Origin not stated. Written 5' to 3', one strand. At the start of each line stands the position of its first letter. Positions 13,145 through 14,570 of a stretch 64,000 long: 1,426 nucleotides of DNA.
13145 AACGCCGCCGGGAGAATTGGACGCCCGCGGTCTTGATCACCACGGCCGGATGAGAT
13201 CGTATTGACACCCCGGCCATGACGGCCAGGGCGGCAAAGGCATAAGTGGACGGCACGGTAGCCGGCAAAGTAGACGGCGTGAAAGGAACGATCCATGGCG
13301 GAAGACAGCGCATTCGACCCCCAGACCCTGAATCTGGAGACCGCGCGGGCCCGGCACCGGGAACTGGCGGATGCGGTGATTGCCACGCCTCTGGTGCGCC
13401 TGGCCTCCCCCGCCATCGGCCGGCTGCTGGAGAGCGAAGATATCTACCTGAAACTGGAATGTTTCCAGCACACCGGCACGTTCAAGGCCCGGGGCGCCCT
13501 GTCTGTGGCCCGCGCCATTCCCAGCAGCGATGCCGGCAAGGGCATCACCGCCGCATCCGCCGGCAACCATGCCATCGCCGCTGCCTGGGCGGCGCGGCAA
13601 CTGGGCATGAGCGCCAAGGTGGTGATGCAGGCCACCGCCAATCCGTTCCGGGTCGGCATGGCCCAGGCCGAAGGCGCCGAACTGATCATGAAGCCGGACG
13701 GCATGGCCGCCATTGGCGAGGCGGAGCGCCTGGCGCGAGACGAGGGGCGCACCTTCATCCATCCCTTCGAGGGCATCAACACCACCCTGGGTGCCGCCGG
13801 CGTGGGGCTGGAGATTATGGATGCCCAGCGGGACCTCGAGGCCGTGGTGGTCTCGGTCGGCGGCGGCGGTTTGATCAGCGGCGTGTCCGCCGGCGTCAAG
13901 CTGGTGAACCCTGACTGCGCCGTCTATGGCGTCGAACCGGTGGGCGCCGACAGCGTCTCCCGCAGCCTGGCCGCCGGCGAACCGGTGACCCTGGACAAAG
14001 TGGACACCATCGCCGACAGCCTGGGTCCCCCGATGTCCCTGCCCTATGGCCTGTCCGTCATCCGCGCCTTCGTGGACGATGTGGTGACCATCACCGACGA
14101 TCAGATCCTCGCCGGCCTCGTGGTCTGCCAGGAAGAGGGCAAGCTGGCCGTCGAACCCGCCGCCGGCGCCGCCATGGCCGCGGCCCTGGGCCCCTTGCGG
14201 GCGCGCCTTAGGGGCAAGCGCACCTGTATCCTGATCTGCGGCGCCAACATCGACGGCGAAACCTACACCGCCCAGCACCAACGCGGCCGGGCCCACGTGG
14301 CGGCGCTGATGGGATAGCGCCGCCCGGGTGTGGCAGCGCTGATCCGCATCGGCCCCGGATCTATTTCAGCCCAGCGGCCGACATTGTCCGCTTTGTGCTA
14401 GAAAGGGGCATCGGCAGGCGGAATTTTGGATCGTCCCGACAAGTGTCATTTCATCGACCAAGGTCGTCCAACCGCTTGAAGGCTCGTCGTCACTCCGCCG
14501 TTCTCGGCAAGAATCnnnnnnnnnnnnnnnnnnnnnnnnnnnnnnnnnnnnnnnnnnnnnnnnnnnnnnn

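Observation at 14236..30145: Array of at least five cargo modules, each ending in a degenerate copy of the threonine dehydratase 3' end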

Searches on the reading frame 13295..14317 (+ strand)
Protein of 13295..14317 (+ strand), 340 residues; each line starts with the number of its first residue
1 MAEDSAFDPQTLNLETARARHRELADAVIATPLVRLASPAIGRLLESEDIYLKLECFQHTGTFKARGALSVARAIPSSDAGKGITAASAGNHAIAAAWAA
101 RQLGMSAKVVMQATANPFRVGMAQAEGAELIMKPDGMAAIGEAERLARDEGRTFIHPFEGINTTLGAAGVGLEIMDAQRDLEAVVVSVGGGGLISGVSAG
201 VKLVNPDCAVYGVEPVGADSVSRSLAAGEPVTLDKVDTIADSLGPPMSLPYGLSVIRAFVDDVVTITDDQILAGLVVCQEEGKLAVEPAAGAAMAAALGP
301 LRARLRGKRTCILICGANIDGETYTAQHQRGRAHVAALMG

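Call 9: search_protein_families(library=pfam, proteins=[window:13295-14317:+])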
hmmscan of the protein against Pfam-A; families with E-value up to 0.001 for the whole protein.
window:13295-14317:+ (340 aa): 1 family
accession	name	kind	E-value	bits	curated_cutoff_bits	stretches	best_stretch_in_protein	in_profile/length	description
PF00291.31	PALP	-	4.2e-68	230.3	35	1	26-316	3-295/295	Pyridoxal-phosphate dependent enzyme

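Call 11: find_encoding_contigs(protein=window:13295-14317:+, flank=10000, max_places=10)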
Protein window:13295-14317:+ (340 aa): no gene with exactly this product is on record in the collection.

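Call 12: find_related_loci(query=window:13295-14317:+, collection=genome_contigs, flank=10000)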
Query window:13295-14317:+ (340 aa) in genome_contigs; peptide patterns used: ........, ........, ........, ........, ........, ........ (x = any residue, [..] = any of these).
161 stretches matched a pattern; 123 encode a relative of the query (tblastn E <= 1e-3); the best 80 are kept; 80 distinct loci.
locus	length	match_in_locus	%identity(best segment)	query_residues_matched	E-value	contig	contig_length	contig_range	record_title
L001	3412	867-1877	79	3-339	6e-172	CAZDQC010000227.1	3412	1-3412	MAG TPA_asm: uncultured Rhodospirillaceae bacterium isolate SRP077602_co9_671 genome assembly, contig: NODE_51598_length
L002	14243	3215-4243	82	1-339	9e-159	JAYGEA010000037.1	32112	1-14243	MAG: Alphaproteobacteria bacterium isolate OC3_3000m_MAG_220 OC3_3000m_contig_692082, whole genome shotgun sequence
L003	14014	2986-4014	82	1-339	7e-158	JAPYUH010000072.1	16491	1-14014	MAG: Alphaproteobacteria bacterium isolate PW8.maxbin2.065_sub PW8_4012_length_16491_cov_18.758822, whole genome shotgun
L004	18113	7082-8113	80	1-340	2e-163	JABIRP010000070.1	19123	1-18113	MAG: Rhodospirillaceae bacterium isolate SI072_bin168 k141_451889, whole genome shotgun sequence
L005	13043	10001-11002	62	5-338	1e-136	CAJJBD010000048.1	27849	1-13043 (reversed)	MAG: uncultured Planktomarina sp. isolate FRAM18_bin043 genome assembly, contig: FRAM17_bin043-48, whole genome shotgun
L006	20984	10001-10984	66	8-339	5e-136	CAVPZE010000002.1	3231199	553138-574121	MAG: uncultured Alphaproteobacteria bacterium isolate MFD03250.bin.1.36 genome assembly, contig: contig_15910, whole gen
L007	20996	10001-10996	63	7-338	1e-132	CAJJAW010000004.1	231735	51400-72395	MAG: Alphaproteobacteria bacterium UBA4588 isolate FRAM18_bin090 genome assembly, contig: FRAM17_bin090-4, whole genome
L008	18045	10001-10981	63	5-331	1e-130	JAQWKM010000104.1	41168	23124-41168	MAG: Paracoccaceae bacterium isolate cluster2_bin.10 k141_1968705, whole genome shotgun sequence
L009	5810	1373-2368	62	7-338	1e-130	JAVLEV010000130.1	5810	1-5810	MAG: Planktomarina sp. isolate C2-1 ANT28_SAMPLE241_METAG-scaffold_3287, whole genome shotgun sequence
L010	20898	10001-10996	62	7-338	4e-128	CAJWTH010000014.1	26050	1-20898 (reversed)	MAG TPA_asm: uncultured Planktomarina sp. isolate ERR599035_bin.13_MetaBAT_v2.12.1_MAG genome assembly, contig: NODE_589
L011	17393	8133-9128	62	7-338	9e-128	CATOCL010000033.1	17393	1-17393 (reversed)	MAG: uncultured Planktomarina sp. isolate TARA_SAMEA4397239_METAG_COHLBNIA genome assembly, contig: TARA_SAMEA4397239_ME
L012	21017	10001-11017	63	1-339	2e-127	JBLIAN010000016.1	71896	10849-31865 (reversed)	MAG: Sulfitobacter sp. isolate 3300045789_27 Ga0491190_0000333, whole genome shotgun sequence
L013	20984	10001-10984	65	12-339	5e-126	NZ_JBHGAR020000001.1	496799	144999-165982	Sulfitobacter sp. MF3-043 NODE_1_length_496799_cov_866.681238, whole genome shotgun sequence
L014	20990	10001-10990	64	4-335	4e-125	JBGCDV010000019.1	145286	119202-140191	MAG: Sulfitobacter sp. isolate SGMAG-64 contig19, whole genome shotgun sequence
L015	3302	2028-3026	62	7-339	2e-126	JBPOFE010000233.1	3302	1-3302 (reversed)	MAG: Sulfitobacter sp. isolate MAG_47 MAG_47_233, whole genome shotgun sequence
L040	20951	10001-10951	49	12-327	2e-78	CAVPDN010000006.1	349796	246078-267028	MAG: uncultured Gemmatimonadaceae bacterium isolate MFD00031.bin.2.16 genome assembly, contig: contig_50330, whole genom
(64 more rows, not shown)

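Call 21: find_homologous_proteins(query=window:13295-14317:+, max_evalue=1e-100)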
Query window:13295-14317:+ (340 aa): 408 proteins with E <= 1e-100 among 8000 candidates; the best 120 are listed.
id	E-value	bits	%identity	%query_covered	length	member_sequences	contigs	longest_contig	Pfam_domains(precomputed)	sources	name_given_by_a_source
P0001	1.3e-212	723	100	100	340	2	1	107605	PF00291.32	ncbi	-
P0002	2.3e-173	594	83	100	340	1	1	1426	PF00291.32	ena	-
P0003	5.1e-171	586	81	100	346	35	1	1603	PF00291.32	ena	-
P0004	2.6e-170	584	82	100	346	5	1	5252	PF00291.32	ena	-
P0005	4.6e-168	577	80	100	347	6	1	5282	PF00291.32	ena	-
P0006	1.5e-166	572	79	99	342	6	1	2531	PF00291.32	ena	-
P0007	1.4e-165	569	79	99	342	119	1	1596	PF00291.32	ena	-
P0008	2.0e-164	565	77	98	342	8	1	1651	PF00291.32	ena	-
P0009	2.8e-164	564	81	98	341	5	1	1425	PF00291.32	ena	-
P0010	2.3e-159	548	76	98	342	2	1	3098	PF00291.32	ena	-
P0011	1.2e-141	490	70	99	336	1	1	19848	PF00291.32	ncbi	-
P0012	3.4e-141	488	68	99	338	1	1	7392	PF00291.32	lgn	-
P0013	5.0e-141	488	69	97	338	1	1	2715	PF00291.32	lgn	-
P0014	1.4e-140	486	70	98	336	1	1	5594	PF00291.32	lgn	-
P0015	2.3e-140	486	68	100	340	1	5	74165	PF00291.32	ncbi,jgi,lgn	ncbi:MAG: threonine dehydratase [Paracoccaceae bacterium]|jgi:threonine dehydratase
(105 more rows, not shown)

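Call 22: find_encoding_contigs(protein=P0001, flank=10000, max_places=5)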
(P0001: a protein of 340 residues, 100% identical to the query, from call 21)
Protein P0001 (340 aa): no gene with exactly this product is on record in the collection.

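Call 38: find_encoding_contigs(protein=P0004, flank=10000, max_places=4)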
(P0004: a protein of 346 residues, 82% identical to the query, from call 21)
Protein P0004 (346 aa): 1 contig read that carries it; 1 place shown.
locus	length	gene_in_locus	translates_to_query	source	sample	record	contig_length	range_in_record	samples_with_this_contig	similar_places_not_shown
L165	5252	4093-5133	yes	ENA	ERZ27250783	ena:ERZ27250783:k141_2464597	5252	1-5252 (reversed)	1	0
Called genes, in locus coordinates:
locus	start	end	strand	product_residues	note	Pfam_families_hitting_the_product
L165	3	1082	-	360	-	?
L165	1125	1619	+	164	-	PF01243:PNPOx_N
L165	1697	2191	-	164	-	PF01575:MaoC_dehydratas, PF13452:FAS1_DH_region (weak)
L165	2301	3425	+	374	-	PF00355:Rieske, PF00848:Ring_hydroxyl_A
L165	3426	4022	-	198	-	PF01243:PNPOx_N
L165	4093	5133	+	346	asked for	PF00291:PALP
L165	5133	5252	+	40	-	?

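Call 39: find_encoding_contigs(protein=P0005, flank=10000, max_places=4)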
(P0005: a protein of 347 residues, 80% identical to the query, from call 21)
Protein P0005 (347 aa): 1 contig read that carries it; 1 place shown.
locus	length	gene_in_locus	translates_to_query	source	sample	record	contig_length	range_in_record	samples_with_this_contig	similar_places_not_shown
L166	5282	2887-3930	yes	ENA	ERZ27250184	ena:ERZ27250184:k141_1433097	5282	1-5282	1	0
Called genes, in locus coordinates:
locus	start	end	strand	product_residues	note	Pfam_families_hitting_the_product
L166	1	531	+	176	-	?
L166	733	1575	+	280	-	PF02668:TauD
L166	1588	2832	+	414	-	PF07690:MFS_1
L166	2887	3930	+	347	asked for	PF00291:PALP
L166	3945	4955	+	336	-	PF00491:Arginase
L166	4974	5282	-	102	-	?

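Call 49: search_protein_families(library=ncbifam, proteins=[window:13295-14317:+], max_evalue=0.01)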
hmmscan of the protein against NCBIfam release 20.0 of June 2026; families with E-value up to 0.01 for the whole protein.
window:13295-14317:+ (340 aa): 48 families (the best 25 are shown)
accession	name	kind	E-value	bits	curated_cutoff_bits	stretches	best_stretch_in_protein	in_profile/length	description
TIGR01127.1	ilvA_1Cterm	equivalog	4.1e-67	226.8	378.75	1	41-323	9-290/380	threonine ammonia-lyase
NF006094.0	PRK08246.1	subfamily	2.5e-62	211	331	1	16-323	9-308/310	serine/threonine dehydratase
NF005292.0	PRK06815.1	equivalog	7.2e-61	206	371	1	17-326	8-315/320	threonine/serine dehydratase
NF005680.0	PRK07476.1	equivalog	1.5e-59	201.6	413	1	12-324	5-316/326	hydroxyectoine utilization dehydratase EutB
NF005600.0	PRK07334.1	equivalog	1.5e-57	195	496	1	9-324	7-317/408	threonine ammonia-lyase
NF005454.0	PRK07048.1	equivalog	5.7e-53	180.2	452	1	17-326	12-318/324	threo-3-hydroxy-L-aspartate ammonia-lyase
NF006389.0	PRK08638.1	equivalog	1.8e-52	178.3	453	1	12-321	9-317/333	bifunctional threonine ammonia-lyase/L-serine ammonia-lyase TdcB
NF045641.2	BHydaspDhtseBhcB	equivalog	6e-51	173.4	550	1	19-320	9-306/312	beta-hydroxyaspartate dehydratase BhcB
TIGR01124.1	ilvA_2Cterm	equivalog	1.1e-50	172.6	411.3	1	25-323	12-310/499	threonine ammonia-lyase, biosynthetic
NF006390.0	PRK08639.1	equivalog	2e-50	172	421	1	14-330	9-326/418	threonine ammonia-lyase IlvA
NF006674.0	PRK09224.1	subfamily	4.4e-50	170.8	577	1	47-321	39-316/508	threonine ammonia-lyase IlvA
TIGR02991.1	ectoine_eutB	equivalog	3.4e-49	167.5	413.35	1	16-323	5-310/317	hydroxyectoine utilization dehydratase EutB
NF009130.0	PRK12483.1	subfamily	3.8e-48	164.4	801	1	26-321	33-328/521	threonine ammonia-lyase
TIGR02079.1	THD1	equivalog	4.9e-47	160.6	440.55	1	21-330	7-318/410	threonine ammonia-lyase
NF005147.0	PRK06608.1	equivalog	7.2e-44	150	380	1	19-326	13-318/339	serine/threonine dehydratase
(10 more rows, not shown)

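Call 63: find_encoding_contigs(protein=P0121, flank=10000, max_places=5)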
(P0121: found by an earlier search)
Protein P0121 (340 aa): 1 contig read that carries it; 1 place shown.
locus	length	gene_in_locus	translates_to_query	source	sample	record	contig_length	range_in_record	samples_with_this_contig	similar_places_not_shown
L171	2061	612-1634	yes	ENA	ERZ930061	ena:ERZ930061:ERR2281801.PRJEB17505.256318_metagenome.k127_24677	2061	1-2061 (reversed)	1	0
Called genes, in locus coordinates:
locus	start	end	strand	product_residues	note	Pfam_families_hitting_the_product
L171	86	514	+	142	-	PF04828:GFA (weak)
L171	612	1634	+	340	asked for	PF00291:PALP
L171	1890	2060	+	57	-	?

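Call 71: search_protein_families(library=pfam, proteins=[L040:10720-11637:-, L040:11825-12412:-, L040:12409-14070:-, L040:14002-14922:+, L040:14606-15232:-, L040:15131-17146:+, L040:17130-19061:+, L040:19082-19525:+, L040:19634-20401:-, L040:20365-20934:-], max_evalue=0.001)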
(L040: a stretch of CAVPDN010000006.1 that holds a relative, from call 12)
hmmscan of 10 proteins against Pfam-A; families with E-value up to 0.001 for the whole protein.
L040:10720-11637:- (305 aa): 0 families

L040:11825-12412:- (195 aa): 0 families

L040:12409-14070:- (553 aa): 0 families

L040:14002-14922:+ (306 aa): 2 families
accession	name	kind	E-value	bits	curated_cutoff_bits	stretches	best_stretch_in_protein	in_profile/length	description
PF12833.13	HTH_18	-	3.3e-09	37.4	33.6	1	165-242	1-78/80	Helix-turn-helix domain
PF00165.29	HTH_AraC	-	2.6e-05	24.7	26.6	0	157-177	6-26/42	Bacterial regulatory helix-turn-helix proteins, AraC family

L040:14606-15232:- (208 aa): 0 families

L040:15131-17146:+ (671 aa): 1 family
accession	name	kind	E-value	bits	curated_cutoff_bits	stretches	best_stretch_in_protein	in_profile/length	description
PF01074.27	Glyco_hydro_38N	-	3.5e-52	177.9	25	1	494-659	2-166/270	Glycosyl hydrolases family 38 N-terminal domain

L040:17130-19061:+ (643 aa): 3 families
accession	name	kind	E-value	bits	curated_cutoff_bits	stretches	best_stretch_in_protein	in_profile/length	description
PF07748.19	Glyco_hydro_38C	-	3.8e-45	155.1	25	1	282-485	1-206/206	Glycosyl hydrolases family 38 C-terminal domain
PF09261.16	Alpha-mann_mid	-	5e-23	81.4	31.1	1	92-182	1-94/96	Alpha mannosidase middle domain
PF17677.7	Glyco_hydro38C2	-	1.7e-08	34.9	22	1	547-593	4-51/72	Glycosyl hydrolases family 38 C-terminal beta sandwich domain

L040:19082-19525:+ (147 aa): 0 families

L040:19634-20401:- (255 aa): 0 families

L040:20365-20934:- (189 aa): 0 families

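Call 73: search_protein_families(library=ncbifam, proteins=[L040:12409-14070:-, L040:11825-12412:-, L040:10720-11637:-, L040:19634-20401:-, L040:14606-15232:-], max_evalue=0.01)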
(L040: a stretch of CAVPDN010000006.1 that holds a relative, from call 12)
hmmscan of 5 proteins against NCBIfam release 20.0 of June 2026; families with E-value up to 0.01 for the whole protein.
L040:12409-14070:- (553 aa): 0 families

L040:11825-12412:- (195 aa): 0 families

L040:10720-11637:- (305 aa): 0 families

L040:19634-20401:- (255 aa): 0 families

L040:14606-15232:- (208 aa): 0 families

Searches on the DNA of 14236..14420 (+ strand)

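Call 40: search_dna_similar(query=window:14236-14420:+, collection=plasmids, mode=distant, max_evalue=0.001, max_rows=15)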
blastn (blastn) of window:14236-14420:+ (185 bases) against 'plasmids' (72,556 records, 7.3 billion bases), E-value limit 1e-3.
No match.

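Call 41: search_dna_similar(query=window:14236-14420:+, collection=phages, mode=distant, max_evalue=0.001, max_rows=15)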
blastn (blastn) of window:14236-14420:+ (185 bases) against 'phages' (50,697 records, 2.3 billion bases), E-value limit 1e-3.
No match.
